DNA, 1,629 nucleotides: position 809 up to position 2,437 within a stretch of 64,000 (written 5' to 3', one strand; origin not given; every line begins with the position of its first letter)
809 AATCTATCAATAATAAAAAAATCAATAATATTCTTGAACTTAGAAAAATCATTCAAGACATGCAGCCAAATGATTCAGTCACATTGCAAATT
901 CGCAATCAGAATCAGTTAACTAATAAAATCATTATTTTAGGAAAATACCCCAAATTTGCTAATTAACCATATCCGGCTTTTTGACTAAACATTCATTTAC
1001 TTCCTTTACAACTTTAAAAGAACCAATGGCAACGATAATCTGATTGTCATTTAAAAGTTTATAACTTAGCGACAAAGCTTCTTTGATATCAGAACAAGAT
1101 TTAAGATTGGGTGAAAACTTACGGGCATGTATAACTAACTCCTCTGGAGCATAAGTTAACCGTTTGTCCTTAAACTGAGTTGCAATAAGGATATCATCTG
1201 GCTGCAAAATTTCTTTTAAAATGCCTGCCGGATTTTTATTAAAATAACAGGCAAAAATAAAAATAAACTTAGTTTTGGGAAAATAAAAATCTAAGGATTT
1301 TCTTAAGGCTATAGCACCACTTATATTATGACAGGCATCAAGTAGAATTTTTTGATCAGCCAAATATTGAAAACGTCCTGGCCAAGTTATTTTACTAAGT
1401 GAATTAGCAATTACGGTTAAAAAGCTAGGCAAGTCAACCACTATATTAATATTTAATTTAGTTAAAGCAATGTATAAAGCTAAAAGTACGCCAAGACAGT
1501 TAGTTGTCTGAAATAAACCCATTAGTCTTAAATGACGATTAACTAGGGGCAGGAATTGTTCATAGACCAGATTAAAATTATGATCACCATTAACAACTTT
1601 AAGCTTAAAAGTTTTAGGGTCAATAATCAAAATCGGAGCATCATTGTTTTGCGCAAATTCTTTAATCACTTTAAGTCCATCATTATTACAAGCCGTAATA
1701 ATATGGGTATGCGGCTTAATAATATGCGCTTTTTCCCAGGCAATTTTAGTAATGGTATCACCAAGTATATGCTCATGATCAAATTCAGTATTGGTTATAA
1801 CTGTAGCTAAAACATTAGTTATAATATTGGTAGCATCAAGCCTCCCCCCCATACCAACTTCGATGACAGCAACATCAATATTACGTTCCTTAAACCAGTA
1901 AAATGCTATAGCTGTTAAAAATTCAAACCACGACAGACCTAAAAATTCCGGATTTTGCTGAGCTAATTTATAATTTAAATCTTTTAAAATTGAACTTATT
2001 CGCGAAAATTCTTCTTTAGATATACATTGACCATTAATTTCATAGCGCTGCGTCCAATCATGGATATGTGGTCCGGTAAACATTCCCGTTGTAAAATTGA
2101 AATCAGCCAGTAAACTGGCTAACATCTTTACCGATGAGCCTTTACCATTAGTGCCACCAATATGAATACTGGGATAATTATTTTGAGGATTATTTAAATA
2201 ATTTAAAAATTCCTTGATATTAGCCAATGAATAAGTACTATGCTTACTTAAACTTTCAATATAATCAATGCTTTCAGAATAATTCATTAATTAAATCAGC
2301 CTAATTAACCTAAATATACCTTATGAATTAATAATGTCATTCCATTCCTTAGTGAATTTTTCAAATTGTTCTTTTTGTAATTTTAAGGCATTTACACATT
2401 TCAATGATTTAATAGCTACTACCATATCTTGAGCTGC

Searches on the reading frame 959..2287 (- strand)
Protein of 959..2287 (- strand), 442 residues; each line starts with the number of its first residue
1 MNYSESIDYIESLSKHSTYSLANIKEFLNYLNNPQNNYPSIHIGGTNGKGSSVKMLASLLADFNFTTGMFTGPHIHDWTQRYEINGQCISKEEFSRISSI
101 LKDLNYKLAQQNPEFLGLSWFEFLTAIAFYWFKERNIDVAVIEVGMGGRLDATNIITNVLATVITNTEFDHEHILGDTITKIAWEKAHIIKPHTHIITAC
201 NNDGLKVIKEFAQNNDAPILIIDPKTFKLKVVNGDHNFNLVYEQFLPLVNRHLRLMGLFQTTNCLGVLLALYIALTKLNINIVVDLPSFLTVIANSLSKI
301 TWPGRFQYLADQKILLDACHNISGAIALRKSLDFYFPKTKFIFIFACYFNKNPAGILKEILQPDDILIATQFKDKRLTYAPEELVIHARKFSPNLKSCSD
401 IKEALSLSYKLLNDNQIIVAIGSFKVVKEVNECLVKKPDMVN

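Call 26: find_encoding_contigs(protein=window:959-2287:-, flank=10000, max_places=3)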
Protein window:959-2287:- (442 aa): 13 contigs read that carry it; 3 places shown.
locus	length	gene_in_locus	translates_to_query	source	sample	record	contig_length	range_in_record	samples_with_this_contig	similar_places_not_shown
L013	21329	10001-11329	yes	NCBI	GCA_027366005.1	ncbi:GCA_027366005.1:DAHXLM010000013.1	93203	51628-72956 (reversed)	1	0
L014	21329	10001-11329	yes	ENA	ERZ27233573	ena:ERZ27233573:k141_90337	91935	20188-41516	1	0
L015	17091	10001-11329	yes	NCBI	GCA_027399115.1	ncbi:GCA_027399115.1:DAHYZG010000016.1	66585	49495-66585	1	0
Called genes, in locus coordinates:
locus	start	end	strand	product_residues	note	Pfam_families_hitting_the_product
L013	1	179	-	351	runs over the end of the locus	PF07837:FTCD_N, PF02971:FTCD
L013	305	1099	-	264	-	PF13398:Peptidase_M50B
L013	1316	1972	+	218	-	PF13489:Methyltransf_23, PF13847:Methyltransf_31, PF08241:Methyltransf_11, PF08242:Methyltransf_12, PF13649:Methyltransf_25 (weak)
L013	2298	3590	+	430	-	PF02812:ELFV_dehydrog_N, PF00208:ELFV_dehydrog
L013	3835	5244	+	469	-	PF00989:PAS, PF13188:PAS_8 (weak), PF13426:PAS_9, PF00512:HisKA, PF02518:HATPase_c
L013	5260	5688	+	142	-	PF00072:Response_reg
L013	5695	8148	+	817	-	PF00072:Response_reg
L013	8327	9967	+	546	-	PF00805:Pentapeptide (faint)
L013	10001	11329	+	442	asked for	PF08245:Mur_ligase_M (weak), PF02875:Mur_ligase_C (weak), PF27239:FOL3_C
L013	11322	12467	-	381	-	PF00089:Trypsin, PF13365:Trypsin_2, PF13180:PDZ_2, PF00595:PDZ, PF17820:PDZ_6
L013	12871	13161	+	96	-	-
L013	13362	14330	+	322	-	PF00005:ABC_tran, PF13304:AAA_21 (faint), PF08352:oligo_HPY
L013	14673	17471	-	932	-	-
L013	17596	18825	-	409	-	-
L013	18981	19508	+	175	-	PF01625:PMSR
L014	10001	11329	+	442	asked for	PF08245:Mur_ligase_M (weak), PF02875:Mur_ligase_C (weak), PF27239:FOL3_C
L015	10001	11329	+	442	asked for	PF08245:Mur_ligase_M (weak), PF02875:Mur_ligase_C (weak), PF27239:FOL3_C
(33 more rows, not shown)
